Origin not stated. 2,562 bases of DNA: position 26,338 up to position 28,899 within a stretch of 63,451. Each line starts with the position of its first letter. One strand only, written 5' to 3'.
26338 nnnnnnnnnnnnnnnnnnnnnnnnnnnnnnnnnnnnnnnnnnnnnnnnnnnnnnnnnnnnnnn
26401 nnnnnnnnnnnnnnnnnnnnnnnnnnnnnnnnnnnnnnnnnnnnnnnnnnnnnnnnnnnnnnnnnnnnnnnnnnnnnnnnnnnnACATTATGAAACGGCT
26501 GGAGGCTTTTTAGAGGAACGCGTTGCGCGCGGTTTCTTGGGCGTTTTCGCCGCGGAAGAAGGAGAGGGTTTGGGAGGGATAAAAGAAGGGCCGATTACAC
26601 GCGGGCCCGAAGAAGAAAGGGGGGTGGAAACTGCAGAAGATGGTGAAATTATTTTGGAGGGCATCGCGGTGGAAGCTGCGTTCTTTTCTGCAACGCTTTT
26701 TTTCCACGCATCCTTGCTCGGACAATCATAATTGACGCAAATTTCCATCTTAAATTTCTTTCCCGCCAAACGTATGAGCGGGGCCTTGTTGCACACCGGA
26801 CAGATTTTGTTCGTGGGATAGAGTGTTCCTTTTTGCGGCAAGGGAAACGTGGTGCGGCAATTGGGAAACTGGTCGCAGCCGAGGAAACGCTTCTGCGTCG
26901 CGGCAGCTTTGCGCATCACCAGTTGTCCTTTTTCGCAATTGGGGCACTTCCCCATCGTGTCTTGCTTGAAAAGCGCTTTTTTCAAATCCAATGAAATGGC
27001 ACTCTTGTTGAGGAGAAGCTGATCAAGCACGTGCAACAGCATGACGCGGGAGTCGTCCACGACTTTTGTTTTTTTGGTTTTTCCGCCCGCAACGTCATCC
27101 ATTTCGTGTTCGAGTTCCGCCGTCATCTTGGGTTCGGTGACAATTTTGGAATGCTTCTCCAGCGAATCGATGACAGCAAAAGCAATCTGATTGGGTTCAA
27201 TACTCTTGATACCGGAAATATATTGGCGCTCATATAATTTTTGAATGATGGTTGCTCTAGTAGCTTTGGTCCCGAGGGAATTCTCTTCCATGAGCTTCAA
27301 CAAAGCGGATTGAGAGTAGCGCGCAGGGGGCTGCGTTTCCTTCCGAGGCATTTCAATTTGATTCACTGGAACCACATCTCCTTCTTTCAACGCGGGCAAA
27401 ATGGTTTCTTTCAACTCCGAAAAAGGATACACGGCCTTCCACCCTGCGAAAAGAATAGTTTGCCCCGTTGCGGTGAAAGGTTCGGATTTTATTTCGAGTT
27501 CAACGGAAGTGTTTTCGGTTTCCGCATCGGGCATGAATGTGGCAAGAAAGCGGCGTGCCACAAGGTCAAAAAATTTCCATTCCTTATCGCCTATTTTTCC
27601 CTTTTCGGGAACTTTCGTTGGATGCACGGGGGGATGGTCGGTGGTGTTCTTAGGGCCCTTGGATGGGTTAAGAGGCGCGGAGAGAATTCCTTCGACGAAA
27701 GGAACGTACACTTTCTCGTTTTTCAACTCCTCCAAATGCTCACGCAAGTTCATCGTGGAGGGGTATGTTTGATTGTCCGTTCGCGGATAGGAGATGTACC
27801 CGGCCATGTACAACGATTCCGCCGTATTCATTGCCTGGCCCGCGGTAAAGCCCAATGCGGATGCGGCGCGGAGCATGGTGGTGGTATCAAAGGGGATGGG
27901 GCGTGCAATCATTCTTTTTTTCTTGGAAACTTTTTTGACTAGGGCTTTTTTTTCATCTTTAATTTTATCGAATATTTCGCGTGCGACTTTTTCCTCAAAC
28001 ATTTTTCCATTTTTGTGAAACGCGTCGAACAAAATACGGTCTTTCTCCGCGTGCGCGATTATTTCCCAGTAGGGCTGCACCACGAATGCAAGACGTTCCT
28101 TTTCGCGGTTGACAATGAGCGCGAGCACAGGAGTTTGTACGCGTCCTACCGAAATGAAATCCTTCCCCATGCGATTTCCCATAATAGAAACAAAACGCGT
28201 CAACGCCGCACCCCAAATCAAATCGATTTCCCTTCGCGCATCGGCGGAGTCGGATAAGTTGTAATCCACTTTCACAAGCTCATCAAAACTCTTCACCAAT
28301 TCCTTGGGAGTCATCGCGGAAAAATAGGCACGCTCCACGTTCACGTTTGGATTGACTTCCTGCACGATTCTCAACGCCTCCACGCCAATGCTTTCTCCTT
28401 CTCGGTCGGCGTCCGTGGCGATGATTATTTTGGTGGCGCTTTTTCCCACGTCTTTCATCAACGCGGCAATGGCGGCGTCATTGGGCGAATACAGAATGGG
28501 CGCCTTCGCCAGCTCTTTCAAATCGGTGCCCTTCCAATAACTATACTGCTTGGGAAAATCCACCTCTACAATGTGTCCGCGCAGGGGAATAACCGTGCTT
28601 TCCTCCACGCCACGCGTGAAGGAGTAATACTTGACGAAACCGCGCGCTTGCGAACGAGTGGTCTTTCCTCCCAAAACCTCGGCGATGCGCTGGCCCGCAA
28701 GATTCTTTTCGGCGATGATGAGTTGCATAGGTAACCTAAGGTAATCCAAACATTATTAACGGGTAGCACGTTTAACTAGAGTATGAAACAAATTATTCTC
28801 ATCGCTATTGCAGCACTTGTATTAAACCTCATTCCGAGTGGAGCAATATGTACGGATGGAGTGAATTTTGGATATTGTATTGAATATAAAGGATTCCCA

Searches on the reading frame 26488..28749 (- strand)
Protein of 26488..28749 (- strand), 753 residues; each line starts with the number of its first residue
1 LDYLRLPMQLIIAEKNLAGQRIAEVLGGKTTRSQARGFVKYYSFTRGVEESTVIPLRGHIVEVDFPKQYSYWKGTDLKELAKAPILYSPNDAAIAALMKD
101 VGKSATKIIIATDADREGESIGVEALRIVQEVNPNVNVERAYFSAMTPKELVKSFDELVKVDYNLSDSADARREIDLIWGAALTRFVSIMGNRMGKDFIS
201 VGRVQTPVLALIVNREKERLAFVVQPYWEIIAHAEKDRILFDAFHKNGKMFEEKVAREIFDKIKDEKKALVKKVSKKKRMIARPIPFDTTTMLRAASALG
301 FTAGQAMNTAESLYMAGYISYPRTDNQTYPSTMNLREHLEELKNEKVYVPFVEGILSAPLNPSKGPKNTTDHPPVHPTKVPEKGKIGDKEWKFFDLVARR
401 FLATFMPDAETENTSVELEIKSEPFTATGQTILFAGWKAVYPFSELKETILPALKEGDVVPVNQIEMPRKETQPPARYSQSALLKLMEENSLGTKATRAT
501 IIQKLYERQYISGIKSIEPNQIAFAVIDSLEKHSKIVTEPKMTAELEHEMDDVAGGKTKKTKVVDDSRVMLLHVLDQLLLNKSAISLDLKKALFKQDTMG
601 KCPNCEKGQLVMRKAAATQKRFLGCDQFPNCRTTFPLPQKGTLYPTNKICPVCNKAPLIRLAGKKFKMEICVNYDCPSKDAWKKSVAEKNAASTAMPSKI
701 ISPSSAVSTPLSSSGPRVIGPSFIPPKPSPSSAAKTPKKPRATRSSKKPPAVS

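Call 52: search_protein_families(library=pfam, proteins=[window:26488-28749:-], max_evalue=0.00001)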
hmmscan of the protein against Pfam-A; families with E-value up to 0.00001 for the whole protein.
window:26488-28749:- (753 aa): 3 families
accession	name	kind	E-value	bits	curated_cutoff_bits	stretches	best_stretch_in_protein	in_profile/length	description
PF01131.25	Topoisom_bac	-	2.2e-124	416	35.1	1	161-564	2-410/411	DNA topoisomerase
PF01751.28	Toprim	-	7.4e-13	48.9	23.1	1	9-145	1-95/96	Toprim domain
PF01396.24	Zn_ribbon_Top1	-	9.7e-09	35.3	32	1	600-639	2-38/39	Topoisomerase DNA binding C4 zinc finger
